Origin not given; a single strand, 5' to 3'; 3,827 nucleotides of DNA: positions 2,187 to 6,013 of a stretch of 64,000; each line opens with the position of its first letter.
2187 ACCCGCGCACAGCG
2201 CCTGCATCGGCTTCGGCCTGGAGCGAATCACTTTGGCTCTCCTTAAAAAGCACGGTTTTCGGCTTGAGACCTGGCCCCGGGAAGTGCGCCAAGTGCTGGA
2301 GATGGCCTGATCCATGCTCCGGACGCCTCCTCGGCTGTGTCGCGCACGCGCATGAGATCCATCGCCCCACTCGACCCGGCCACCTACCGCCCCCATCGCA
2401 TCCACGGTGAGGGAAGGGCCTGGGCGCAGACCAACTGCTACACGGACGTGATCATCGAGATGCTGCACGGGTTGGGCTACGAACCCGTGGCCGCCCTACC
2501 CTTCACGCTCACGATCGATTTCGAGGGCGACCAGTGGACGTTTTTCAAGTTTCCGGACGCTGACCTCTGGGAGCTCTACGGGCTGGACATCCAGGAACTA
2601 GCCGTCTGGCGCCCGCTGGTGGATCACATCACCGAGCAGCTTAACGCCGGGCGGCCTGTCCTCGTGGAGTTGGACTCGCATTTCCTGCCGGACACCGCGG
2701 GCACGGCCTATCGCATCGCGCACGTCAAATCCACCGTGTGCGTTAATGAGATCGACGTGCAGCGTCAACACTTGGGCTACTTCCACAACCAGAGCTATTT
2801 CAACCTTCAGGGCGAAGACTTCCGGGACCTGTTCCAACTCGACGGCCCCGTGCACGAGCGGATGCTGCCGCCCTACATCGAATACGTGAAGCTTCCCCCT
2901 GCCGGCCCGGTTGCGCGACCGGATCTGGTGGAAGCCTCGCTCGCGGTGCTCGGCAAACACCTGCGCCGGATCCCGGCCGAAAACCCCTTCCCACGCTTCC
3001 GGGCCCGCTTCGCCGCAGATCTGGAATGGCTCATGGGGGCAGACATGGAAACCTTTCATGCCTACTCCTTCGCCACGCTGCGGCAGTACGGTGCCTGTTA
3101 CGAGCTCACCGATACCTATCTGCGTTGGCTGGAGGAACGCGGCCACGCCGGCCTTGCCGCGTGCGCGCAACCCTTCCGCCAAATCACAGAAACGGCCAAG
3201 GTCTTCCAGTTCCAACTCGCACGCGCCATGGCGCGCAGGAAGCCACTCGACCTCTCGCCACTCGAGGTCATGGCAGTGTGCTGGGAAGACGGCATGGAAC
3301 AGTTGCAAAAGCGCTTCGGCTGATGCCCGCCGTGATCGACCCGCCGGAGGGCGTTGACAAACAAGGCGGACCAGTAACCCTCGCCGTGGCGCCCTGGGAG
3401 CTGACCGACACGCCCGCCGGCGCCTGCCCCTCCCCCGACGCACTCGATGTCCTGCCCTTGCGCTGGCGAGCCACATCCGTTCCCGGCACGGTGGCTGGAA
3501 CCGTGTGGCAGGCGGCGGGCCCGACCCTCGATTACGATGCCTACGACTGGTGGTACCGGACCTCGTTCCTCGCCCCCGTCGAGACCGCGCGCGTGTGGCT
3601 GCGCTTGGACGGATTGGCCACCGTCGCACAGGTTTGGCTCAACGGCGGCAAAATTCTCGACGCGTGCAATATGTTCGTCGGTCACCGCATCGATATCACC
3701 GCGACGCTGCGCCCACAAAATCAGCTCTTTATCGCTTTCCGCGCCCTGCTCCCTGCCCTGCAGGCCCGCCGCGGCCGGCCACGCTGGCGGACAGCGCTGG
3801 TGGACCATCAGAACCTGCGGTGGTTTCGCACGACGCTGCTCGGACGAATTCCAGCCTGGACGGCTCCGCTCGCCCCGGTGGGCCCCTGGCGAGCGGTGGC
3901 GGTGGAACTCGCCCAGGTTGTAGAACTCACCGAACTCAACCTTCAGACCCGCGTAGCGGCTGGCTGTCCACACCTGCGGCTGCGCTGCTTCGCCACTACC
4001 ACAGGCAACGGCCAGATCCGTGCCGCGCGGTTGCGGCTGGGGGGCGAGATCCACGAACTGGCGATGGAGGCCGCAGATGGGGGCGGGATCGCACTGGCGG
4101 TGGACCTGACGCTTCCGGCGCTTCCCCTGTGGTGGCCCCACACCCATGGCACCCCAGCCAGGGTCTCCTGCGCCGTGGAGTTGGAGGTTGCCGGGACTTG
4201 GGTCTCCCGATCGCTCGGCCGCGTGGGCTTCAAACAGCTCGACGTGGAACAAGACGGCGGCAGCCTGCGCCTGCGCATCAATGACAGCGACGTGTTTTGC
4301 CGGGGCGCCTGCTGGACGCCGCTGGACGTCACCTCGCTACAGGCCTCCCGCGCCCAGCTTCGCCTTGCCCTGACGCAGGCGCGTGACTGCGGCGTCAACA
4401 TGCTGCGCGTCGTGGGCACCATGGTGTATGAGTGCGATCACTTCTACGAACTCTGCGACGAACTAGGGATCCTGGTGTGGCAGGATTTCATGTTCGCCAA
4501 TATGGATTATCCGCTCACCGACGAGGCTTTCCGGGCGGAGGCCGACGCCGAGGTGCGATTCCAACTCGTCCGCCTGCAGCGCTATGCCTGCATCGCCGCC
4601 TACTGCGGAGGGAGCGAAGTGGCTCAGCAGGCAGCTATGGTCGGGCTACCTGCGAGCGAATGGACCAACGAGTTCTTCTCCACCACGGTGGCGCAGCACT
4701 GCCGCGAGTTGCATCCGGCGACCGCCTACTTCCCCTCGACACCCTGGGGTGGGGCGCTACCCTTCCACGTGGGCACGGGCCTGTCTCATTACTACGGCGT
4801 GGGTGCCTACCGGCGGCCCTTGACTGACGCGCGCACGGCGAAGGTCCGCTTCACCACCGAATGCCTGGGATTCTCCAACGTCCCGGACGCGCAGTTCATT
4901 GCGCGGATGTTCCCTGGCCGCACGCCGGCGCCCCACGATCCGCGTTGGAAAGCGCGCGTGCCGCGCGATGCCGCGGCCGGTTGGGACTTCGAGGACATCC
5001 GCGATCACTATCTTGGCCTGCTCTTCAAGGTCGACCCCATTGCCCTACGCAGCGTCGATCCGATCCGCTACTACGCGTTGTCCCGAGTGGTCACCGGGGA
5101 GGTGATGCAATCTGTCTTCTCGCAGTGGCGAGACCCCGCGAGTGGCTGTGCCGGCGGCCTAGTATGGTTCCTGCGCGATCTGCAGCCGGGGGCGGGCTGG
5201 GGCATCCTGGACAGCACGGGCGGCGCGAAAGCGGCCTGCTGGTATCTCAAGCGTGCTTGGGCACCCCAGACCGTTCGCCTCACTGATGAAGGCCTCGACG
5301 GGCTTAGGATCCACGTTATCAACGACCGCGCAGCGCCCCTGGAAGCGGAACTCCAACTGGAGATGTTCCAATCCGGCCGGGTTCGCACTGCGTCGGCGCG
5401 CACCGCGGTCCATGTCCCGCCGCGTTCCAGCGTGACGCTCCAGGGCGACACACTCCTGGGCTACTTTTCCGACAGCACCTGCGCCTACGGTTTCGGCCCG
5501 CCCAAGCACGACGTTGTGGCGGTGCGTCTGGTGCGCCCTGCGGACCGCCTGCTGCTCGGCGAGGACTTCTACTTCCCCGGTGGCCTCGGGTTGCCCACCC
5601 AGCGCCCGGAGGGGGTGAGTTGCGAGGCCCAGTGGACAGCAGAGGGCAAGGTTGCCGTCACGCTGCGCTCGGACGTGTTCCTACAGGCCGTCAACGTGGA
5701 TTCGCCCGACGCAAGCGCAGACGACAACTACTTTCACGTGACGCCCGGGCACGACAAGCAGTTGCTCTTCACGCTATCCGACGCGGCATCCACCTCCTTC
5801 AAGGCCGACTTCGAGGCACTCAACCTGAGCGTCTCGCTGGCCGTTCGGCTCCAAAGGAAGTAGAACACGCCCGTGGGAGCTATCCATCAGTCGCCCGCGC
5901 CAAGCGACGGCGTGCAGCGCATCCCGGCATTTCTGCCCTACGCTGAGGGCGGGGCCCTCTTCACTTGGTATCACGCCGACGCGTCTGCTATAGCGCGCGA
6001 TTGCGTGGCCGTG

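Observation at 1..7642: Orphan thiotemplate operon: carrier protein + tRNA-independent SerRS-like ligase + ACAD-fold flavoenzyme + DUF1839 + GH2 + tandem hydrolase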

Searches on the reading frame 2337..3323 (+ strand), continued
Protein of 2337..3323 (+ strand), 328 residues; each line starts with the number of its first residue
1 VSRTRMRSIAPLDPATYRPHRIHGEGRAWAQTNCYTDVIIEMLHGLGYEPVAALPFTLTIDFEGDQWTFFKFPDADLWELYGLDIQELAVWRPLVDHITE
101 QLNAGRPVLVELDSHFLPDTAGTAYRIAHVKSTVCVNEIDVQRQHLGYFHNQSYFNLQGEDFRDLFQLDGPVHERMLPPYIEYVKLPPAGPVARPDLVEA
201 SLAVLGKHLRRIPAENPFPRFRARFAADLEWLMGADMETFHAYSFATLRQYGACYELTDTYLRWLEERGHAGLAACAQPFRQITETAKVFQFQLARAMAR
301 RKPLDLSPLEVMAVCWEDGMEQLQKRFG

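Call 45: predict_structure(alignment_id=A1)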
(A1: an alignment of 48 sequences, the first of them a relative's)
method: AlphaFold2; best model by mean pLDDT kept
length: 323 residues; sequences in the alignment: 48
mean_pLDDT: 87.6   pTM: 0.88
mean pLDDT of the five models: 87.6, 86.7, 86.3, 85.5, 79.1
residues with pLDDT >= 90: 184; 70-90: 112; 50-70: 27; < 50: 0
segments of 3 or more residues with pLDDT < 50: none
pLDDT, mean of each block of 10 residues (from residue 1): 89 87 78 93 94 83 76 94 89 95 90 69 82 95 92 91 83 85 73 93 91 91 87 69 84 95 92 95 91 90 96 93 81
secondary structure, 60 per line:
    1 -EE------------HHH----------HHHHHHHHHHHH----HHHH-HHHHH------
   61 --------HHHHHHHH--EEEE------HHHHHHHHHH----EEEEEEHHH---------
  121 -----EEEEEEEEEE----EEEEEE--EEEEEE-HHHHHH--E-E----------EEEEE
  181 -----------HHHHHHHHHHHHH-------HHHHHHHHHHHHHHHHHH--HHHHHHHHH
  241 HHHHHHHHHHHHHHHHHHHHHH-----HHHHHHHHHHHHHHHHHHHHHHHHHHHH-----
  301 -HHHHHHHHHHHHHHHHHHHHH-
elements in order: H29-40 H45-48 H50-54 H69-76 E79-82 H89-98 E103-108 E126-135 E140-145 E148-153 H155-160 E176-180 H192-204 H212-229 H232-262 H268-295 H302-322

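Call 48: fold_search(model_id=the predicted structure, library=pdb)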
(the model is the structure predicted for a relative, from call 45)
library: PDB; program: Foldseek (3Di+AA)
matches with E <= 10: 208; with E <= 0.001: 19
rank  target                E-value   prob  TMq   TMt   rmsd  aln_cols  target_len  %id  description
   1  8gs1_B                1.2e-07  1.00  0.63  0.61   5.7       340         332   17  Crystal structure of AziU2-U3 complex from Streptomyces sahachiroi NRRL2485 (released 2023-09-06)
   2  8gs1_D                1.7e-07  1.00  0.54  0.52   7.3       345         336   15  Crystal structure of AziU2-U3 complex from Streptomyces sahachiroi NRRL2485 (released 2023-09-06)
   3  7wuw_C                1.9e-06  1.00  0.59  0.58   6.3       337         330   18  Crystal structure of AziU3/U2 from Streptomyces sahachiroi (released 2022-09-07)
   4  9qvo                  1.6e-05  1.00  0.53  0.55   6.6       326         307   10  Crystal structure of the CtaG_H128A variant from Ruminiclostridium cellulolyticum (P2(1)-small) (released 2025-10-01)
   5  9qvk                  2.6e-05  1.00  0.52  0.55   6.8       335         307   10  Crystal structure of the CtaG_C11A variant from Ruminiclostridium cellulolyticum (P2(1)-small) (released 2025-10-01)
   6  9qvp_A                2.8e-05  1.00  0.57  0.60   6.5       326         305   10  Crystal structure of the CtaG_H128A variant from Ruminiclostridium cellulolyticum (P2(1)2(1)2(1)-medium) (released 2025-10-01)
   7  7yn1_A                3.2e-05  1.00  0.52  0.49   7.9       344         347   13  Crystal structure of selenomethionine labeled CcbD (released 2023-08-02)
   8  9qvq_B                4.8e-05  1.00  0.55  0.57   6.6       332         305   11  Crystal structure of the CtaG_H128A variant from Ruminiclostridium cellulolyticum in complex with PHBA (P2(1)-medium) (released 2025-10-01)
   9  9qvj_A                4.8e-05  1.00  0.53  0.55   6.3       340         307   10  Crystal structure of CtaG from Ruminiclostridium cellulolyticum (P2(1)-medium) (released 2025-10-01)
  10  9quz                  6.2e-05  1.00  0.55  0.57   6.5       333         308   11  Crystal structure of CtaG from Ruminiclostridium cellulolyticum (P2(1)-small) (released 2025-10-01)
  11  9dks_A                6.2e-05  1.00  0.53  0.50   7.8       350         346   13  Crystal structure of CcbD C19S mutant complexed with single PCP domain of CcbZ (released 2025-09-17)
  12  9qvl                  6.5e-05  1.00  0.54  0.55   7.0       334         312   11  Crystal structure of the CtaG_C11A variant from Ruminiclostridium cellulolyticum (P2(1)2(1)2(1)-small) (released 2025-10-01)
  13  7yn2_A                7.2e-05  1.00  0.56  0.53   7.5       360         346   12  Crystal structure of CcbD with methylthiolincosamide (released 2023-08-02)
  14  9qvs                  8.4e-05  1.00  0.58  0.60   6.3       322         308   10  Crystal structure of the CtaG_D144N variant from Ruminiclostridium cellulolyticum (P2(1)-small) (released 2025-10-01)
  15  7yn1_B                8.8e-05  1.00  0.58  0.55   7.1       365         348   14  Crystal structure of selenomethionine labeled CcbD (released 2023-08-02)
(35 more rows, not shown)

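Call 67: search_solved_structures(query=A1, max_evalue=10, show_alignments=3)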
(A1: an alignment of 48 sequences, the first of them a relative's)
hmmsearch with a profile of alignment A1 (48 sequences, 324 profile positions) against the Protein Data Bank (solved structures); distinct sequences matched with E-value up to 10: 0.

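Call 68: search_protein_families(library=pfam, proteins=[window:2352-3323:+], max_evalue=10)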
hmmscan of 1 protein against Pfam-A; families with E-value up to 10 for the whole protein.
window:2352-3323:+ (323 aa): 1 family
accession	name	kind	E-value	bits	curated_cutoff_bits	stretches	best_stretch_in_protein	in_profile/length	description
PF08893.15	DUF1839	-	2.5e-120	401.9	22.5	1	9-319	2-312/313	Domain of unknown function (DUF1839)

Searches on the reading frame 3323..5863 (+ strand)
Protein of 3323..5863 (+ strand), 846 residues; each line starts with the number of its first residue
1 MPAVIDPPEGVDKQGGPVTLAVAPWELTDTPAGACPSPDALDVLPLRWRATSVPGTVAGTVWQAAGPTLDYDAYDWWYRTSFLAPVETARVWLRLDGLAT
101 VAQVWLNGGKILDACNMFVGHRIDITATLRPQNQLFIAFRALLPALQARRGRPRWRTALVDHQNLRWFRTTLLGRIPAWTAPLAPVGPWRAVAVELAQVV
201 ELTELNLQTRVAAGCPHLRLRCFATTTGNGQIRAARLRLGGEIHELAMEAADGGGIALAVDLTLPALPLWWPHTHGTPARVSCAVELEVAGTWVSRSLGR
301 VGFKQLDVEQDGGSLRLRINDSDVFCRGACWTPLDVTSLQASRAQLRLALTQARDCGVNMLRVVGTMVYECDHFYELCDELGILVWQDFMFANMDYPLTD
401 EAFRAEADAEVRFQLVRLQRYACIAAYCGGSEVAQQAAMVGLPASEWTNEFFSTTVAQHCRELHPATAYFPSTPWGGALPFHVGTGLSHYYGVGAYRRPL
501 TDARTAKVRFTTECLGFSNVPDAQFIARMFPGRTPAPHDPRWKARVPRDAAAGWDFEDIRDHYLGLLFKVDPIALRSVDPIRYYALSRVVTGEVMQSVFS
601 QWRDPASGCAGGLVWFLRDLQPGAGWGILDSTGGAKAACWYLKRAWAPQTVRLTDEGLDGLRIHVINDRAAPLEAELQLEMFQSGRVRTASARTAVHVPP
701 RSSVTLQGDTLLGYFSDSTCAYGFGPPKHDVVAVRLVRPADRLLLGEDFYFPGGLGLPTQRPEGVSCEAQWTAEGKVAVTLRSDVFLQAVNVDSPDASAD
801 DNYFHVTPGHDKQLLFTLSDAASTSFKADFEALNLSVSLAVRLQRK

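Call 3: search_protein_families(library=pfam, proteins=[window:3323-5863:+], max_evalue=0.01)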
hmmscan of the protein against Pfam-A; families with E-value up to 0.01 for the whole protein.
window:3323-5863:+ (846 aa): 2 families
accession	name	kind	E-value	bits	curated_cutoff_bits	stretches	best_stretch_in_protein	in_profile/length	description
PF22666.2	Glyco_hydro_2_N2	-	1.7e-21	77.4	27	1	73-190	47-167/167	Glycosyl hydrolase 2 galactose-binding domain-like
PF17753.7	Ig_mannosidase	-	3.4e-06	27.1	22.6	1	770-829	9-72/81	Ig-fold domain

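Call 4: search_protein_families(library=ncbifam, proteins=[window:3323-5863:+], max_evalue=0.01)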
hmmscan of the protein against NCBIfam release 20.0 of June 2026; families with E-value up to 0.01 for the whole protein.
window:3323-5863:+ (846 aa): 4 families
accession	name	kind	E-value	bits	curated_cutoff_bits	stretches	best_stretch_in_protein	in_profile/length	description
NF041463.1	GalB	equivalog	3.3e-11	41.7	900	1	77-437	137-483/869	beta-galactosidase GalB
NF041462.1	GalA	equivalog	2.6e-08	32.5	900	1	77-140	85-150/763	beta-galactosidase GalA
NF050095.1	BetGlucuronLacZ4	equivalog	0.0039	15.3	950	0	284-391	258-361/666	beta-glucuronidase LacZ4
NF052611.1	beta_gal_Bga2A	equivalog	0.0067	14.4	999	0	78-133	117-175/1007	beta-galactosidase, LacZ type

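Call 20: search_solved_structures(query=window:3323-5863:+, show_alignments=1, max_evalue=0.001)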
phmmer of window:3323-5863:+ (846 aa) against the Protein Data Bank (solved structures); distinct sequences matched with E-value up to 0.001: 23.
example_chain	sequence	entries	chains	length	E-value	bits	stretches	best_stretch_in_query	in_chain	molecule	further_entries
2vjx_A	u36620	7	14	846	7.5e-54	186.2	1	74-817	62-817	BETA-MANNOSIDASE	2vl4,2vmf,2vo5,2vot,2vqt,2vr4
7op6_A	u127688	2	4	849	7.5e-54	186.2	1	74-817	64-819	Beta-mannosidase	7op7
2je8_A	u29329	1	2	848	7.5e-54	186.2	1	74-817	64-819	BETA-MANNOSIDASE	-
2wbk_A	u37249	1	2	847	1.5e-53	185.2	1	74-817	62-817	BETA-MANNOSIDASE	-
5n6u_A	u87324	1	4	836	1.8e-52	181.6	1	73-707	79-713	Beta-mannosidase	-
2vqu_A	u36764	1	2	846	6.4e-52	179.8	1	74-817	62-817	BETA-MANNOSIDASE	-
6byc_A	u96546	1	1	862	8.6e-50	172.8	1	74-840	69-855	Beta-mannosidase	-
6bye_A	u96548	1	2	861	8.7e-50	172.8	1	74-840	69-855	Beta-mannosidase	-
6byg_A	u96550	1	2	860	2.3e-49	171.4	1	74-840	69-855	Beta-mannosidase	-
6byi_A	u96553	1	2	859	5.1e-49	170.2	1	74-840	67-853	Beta-mannosidase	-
9nfe_A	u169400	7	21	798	5.6e-41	143.6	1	70-686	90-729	Glycoside hydrolase family 2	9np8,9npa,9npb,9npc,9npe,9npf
9np9_A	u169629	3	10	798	9.5e-41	142.9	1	70-686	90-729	Glycoside hydrolase family 2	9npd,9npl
9npn_A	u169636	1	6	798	2e-40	141.8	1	70-686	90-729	Glycoside hydrolase family 2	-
6ddt_A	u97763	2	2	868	1.2e-34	122.6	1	75-432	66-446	Beta-mannosidase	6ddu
4cvu_A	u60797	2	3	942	2.1e-16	62.3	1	267-435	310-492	BETA-MANNOSIDASE | BETA-MANNOSIDASE GH2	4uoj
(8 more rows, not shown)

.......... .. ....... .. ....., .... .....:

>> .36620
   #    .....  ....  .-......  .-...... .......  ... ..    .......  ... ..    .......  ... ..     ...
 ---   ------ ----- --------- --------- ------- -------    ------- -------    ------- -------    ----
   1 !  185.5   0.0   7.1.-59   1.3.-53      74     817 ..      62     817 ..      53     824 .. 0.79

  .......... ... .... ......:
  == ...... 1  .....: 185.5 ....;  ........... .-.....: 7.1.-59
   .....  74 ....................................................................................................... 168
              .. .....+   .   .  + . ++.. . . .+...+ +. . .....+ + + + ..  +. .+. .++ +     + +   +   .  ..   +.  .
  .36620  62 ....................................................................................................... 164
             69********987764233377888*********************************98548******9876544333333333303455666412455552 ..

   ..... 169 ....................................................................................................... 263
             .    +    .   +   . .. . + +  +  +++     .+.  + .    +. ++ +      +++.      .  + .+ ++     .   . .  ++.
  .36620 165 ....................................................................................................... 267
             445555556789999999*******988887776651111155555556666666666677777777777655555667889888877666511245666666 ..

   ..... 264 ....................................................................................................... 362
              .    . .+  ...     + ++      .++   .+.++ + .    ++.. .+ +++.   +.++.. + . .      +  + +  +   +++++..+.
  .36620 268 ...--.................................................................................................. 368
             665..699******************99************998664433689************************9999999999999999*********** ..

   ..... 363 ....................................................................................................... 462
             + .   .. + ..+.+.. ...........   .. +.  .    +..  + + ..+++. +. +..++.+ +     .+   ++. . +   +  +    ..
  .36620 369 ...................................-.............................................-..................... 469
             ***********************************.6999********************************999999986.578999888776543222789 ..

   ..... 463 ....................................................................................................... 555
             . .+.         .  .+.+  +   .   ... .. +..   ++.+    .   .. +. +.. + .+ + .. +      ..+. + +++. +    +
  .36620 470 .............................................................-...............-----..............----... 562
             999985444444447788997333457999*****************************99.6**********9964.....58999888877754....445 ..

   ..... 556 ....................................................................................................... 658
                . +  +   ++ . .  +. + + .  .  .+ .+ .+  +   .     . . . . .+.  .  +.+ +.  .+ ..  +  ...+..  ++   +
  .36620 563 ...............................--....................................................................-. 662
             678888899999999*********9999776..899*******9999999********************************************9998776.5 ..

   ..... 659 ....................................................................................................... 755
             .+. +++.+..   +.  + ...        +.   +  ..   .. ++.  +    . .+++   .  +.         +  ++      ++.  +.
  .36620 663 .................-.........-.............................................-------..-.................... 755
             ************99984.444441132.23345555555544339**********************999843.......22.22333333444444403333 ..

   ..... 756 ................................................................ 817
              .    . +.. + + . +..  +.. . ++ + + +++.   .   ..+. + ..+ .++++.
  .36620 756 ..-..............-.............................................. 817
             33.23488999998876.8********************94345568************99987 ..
